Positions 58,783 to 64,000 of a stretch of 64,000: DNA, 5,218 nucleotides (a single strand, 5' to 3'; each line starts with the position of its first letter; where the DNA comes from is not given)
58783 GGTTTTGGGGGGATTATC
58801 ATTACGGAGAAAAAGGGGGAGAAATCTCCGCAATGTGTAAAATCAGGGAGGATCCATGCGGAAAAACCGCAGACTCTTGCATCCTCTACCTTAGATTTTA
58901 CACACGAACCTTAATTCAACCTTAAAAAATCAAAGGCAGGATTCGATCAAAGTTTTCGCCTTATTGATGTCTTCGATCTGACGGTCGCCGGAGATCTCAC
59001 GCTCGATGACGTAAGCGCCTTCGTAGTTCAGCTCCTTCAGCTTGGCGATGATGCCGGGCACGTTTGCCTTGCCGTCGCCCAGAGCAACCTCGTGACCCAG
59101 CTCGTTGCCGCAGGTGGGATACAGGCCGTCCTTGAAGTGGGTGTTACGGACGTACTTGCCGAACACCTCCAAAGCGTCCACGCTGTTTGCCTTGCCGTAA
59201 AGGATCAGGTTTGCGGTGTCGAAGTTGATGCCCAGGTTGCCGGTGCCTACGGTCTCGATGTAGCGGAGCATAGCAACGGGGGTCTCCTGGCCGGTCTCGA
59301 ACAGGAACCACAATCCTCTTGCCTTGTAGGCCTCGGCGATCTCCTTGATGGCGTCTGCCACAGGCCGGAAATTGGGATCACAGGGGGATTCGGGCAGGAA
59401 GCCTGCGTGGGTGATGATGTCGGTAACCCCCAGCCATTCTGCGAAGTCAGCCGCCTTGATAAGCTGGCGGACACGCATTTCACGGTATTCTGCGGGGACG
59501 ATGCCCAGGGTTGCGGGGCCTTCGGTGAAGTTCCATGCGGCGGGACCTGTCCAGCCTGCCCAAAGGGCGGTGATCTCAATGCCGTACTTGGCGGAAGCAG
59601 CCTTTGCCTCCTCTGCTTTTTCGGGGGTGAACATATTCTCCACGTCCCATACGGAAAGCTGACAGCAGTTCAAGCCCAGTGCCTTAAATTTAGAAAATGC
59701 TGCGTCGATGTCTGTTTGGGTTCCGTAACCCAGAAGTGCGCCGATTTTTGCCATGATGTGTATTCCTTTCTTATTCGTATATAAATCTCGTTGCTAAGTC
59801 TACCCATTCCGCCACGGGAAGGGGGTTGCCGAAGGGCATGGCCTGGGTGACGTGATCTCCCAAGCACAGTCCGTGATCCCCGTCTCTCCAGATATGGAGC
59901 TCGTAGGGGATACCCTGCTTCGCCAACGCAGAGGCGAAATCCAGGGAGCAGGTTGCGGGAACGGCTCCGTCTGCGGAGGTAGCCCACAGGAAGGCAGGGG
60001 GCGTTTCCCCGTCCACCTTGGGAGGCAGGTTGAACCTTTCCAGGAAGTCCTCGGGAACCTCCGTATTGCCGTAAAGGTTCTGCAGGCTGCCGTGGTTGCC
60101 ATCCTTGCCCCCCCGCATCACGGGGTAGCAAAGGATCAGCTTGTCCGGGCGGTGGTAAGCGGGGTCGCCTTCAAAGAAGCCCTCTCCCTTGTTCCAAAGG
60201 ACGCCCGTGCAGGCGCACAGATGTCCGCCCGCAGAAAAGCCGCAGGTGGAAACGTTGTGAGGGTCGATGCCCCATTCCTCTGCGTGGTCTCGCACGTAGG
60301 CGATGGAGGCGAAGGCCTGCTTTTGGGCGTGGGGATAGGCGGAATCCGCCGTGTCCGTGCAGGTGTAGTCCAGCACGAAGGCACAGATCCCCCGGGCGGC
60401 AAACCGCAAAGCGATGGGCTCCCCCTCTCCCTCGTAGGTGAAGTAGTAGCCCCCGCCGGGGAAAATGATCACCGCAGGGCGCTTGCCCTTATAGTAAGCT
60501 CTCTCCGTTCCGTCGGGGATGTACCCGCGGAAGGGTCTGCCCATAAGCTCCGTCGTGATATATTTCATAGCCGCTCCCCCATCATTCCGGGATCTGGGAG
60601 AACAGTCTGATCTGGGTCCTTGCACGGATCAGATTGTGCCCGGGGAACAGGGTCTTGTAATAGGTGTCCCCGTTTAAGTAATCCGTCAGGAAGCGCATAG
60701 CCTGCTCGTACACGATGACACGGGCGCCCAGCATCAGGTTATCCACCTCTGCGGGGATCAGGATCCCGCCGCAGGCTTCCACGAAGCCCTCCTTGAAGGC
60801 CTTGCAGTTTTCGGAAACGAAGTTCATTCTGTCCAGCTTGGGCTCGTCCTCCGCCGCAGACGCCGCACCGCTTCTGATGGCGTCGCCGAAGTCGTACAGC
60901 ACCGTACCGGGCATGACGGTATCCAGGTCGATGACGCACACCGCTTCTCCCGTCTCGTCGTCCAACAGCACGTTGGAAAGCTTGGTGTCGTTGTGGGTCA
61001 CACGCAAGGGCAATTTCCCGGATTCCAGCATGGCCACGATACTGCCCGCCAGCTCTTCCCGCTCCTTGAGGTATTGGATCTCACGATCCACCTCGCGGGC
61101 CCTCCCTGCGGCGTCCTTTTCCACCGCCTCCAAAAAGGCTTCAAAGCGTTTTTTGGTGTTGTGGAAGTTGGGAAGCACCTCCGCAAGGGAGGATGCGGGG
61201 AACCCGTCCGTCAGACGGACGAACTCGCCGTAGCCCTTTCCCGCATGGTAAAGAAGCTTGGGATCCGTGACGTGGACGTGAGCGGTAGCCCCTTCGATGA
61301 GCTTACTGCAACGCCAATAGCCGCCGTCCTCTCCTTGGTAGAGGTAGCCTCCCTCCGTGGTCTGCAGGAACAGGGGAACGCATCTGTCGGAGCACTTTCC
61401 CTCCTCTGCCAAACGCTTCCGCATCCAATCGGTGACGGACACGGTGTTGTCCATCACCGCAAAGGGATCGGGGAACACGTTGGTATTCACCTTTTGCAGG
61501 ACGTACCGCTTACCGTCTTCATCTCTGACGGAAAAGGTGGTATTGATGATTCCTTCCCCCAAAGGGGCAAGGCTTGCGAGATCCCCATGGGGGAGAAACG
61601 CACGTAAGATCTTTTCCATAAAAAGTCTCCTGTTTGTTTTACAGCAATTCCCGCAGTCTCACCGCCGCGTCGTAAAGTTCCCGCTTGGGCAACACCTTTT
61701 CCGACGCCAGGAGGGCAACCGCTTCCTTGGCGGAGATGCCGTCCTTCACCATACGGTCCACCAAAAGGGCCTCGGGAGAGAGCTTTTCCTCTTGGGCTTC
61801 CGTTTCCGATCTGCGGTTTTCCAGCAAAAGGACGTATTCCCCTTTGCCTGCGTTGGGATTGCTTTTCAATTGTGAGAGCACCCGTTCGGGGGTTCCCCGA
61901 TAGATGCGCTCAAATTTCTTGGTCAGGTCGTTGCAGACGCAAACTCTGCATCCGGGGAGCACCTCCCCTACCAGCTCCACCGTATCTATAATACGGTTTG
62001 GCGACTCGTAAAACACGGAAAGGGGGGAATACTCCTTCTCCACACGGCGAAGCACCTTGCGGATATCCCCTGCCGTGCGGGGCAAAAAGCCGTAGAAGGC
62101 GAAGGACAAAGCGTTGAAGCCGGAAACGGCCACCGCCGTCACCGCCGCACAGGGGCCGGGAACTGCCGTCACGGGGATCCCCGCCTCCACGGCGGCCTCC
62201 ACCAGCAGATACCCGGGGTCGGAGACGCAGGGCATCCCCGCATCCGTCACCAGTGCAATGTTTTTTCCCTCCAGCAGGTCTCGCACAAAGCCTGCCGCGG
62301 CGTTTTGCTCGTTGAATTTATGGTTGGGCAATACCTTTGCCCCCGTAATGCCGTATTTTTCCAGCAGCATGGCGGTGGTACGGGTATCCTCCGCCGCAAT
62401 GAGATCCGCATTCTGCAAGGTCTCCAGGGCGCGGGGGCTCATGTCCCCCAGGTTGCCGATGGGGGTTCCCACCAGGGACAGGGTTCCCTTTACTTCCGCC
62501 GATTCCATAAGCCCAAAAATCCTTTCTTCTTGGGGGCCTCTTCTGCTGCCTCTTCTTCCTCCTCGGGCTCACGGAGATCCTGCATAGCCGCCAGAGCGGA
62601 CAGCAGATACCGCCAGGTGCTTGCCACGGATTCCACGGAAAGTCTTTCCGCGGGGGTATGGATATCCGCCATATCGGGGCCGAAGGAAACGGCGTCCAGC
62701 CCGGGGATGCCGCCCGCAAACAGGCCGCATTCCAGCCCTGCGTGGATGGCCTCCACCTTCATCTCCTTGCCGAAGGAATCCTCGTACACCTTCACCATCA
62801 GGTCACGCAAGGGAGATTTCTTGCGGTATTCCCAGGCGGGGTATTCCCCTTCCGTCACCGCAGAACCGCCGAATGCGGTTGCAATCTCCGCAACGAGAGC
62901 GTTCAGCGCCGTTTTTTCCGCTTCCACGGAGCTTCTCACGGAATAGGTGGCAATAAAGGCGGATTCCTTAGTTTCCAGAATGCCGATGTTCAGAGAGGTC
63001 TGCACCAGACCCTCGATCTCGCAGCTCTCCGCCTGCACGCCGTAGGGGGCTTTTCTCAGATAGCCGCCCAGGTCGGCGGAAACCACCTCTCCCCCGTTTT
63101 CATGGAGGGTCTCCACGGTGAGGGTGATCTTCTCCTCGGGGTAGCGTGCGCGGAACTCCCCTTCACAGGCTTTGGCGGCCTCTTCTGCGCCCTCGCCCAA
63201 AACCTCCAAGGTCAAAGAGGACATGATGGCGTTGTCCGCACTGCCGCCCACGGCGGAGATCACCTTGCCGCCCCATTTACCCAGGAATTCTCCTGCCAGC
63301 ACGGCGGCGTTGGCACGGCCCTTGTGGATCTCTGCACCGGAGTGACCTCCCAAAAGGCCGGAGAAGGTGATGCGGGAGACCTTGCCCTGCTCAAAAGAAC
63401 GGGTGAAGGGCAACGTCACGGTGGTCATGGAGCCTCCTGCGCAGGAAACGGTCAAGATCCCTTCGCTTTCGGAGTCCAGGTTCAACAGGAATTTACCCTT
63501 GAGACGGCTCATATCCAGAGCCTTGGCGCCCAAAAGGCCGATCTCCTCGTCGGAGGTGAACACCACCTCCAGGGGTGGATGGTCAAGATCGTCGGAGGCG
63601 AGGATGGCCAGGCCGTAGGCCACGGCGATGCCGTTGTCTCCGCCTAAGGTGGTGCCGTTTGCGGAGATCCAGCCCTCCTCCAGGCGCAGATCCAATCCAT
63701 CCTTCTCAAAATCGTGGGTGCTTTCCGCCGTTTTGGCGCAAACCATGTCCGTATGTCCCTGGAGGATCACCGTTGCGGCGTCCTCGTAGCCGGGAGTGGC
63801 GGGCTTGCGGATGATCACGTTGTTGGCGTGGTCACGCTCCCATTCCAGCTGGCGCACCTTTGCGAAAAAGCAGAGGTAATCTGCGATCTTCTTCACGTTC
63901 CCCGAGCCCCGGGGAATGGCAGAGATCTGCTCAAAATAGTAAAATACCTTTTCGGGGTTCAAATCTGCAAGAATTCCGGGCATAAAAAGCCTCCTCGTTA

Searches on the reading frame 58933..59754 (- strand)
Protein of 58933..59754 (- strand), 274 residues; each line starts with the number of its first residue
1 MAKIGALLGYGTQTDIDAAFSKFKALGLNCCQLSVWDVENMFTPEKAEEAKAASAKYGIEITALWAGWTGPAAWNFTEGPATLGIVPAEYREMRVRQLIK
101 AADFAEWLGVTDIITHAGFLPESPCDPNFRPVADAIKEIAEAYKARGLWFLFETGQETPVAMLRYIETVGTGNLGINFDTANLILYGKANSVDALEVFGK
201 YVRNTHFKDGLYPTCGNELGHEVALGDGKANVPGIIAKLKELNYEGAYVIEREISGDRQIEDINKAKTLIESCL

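Call 28: search_protein_families(library=pfam, proteins=[window:58933-59754:-], max_evalue=0.001)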
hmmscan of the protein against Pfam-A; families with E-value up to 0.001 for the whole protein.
window:58933-59754:- (274 aa): 1 family
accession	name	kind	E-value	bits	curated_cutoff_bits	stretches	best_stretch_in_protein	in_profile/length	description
PF01261.30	AP_endonuc_2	-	3e-31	109.4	31.1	1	22-259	3-234/249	Xylose isomerase-like TIM barrel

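Call 62: list_cluster_members(proteins=[window:58933-59754:-, window:60585-61619:-, window:61642-62508:-, window:62493-63983:-, window:28007-28681:+, window:25948-26868:+])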
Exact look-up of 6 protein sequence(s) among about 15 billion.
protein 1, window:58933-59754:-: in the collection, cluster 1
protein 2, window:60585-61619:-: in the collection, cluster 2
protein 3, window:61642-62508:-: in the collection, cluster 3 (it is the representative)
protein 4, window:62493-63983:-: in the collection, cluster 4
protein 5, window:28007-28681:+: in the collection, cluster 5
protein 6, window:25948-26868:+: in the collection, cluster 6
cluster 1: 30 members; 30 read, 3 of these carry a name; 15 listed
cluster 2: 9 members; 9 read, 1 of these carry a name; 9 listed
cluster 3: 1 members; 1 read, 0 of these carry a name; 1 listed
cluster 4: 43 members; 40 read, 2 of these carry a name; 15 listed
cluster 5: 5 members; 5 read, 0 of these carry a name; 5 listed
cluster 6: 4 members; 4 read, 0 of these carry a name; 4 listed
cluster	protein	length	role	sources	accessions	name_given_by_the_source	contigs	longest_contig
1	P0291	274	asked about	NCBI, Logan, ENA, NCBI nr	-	-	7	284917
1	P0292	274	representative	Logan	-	-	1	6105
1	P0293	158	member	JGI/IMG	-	endonuclease IV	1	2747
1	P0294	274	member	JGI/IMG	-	sugar phosphate isomerase/epimerase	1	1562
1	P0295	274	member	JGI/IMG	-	sugar phosphate isomerase/epimerase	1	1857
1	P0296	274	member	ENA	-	-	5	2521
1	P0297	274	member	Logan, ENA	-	-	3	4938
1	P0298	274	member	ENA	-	-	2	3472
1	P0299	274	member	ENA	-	-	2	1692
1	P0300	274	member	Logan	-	-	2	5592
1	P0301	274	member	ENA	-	-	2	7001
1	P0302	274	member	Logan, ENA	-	-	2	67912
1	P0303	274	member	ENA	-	-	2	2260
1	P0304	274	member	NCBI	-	-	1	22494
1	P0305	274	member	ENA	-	-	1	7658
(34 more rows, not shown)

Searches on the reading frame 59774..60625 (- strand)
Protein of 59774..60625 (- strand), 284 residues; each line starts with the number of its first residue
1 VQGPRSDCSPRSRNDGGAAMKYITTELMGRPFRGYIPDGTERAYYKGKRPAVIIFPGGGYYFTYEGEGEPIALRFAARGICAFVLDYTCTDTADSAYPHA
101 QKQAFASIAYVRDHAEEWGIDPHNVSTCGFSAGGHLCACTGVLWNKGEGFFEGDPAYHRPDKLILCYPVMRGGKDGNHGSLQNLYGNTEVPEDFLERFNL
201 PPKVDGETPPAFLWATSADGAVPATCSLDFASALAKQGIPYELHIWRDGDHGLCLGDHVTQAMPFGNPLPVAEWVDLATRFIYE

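Call 28: search_protein_families(library=pfam, proteins=[window:59774-60625:-], max_evalue=0.001)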
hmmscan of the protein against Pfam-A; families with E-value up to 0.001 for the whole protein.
window:59774-60625:- (284 aa): 3 families
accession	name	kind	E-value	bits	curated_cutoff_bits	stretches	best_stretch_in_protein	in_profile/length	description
PF20434.5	BD-FAE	-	1.6e-15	57.7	26.8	1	46-232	10-213/215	BD-FAE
PF07859.19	Abhydrolase_3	-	8.9e-10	39.1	25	1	53-174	2-113/210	alpha/beta hydrolase fold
PF00326.27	Peptidase_S9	-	4.6e-06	26.7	22.6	1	203-253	137-189/213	Prolyl oligopeptidase family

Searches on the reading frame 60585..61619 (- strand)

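Call 28: search_protein_families(library=pfam, proteins=[window:60585-61619:-], max_evalue=0.001)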
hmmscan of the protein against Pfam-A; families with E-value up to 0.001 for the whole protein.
window:60585-61619:- (345 aa): 1 family
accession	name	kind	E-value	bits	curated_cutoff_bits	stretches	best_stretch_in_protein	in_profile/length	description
PF01636.29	APH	-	2e-19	70.8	23.2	1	17-254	2-218/239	Phosphotransferase enzyme family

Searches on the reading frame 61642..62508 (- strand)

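Call 28: search_protein_families(library=pfam, proteins=[window:61642-62508:-], max_evalue=0.001)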
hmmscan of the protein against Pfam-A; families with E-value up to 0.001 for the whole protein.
window:61642-62508:- (289 aa): 1 family
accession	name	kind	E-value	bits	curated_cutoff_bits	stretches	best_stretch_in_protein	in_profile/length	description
PF00590.25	TP_methylase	-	4.6e-30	105.6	27.8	1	9-207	1-208/212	Tetrapyrrole (Corrin/Porphyrin) Methylases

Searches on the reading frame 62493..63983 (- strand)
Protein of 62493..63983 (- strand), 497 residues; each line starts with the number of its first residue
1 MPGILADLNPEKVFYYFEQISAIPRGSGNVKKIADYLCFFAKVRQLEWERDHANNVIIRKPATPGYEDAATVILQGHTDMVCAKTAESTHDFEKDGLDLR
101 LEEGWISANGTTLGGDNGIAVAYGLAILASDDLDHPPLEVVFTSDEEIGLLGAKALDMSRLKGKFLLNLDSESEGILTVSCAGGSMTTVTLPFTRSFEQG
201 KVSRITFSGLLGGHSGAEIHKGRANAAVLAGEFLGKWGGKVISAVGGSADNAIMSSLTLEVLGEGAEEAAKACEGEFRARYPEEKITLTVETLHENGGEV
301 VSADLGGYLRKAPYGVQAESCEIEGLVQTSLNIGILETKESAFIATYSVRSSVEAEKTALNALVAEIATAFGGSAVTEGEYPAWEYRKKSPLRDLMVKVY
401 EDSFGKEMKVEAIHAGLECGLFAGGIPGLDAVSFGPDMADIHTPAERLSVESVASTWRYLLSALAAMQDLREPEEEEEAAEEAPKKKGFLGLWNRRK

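Call 28: search_protein_families(library=pfam, proteins=[window:62493-63983:-], max_evalue=0.001)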
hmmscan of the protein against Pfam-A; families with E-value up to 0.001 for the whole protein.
window:62493-63983:- (497 aa): 1 family
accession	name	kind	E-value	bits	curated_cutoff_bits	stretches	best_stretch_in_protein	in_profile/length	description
PF01546.33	Peptidase_M20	-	4.8e-14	53.2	24.6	1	73-464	1-204/206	Peptidase family M20/M25/M40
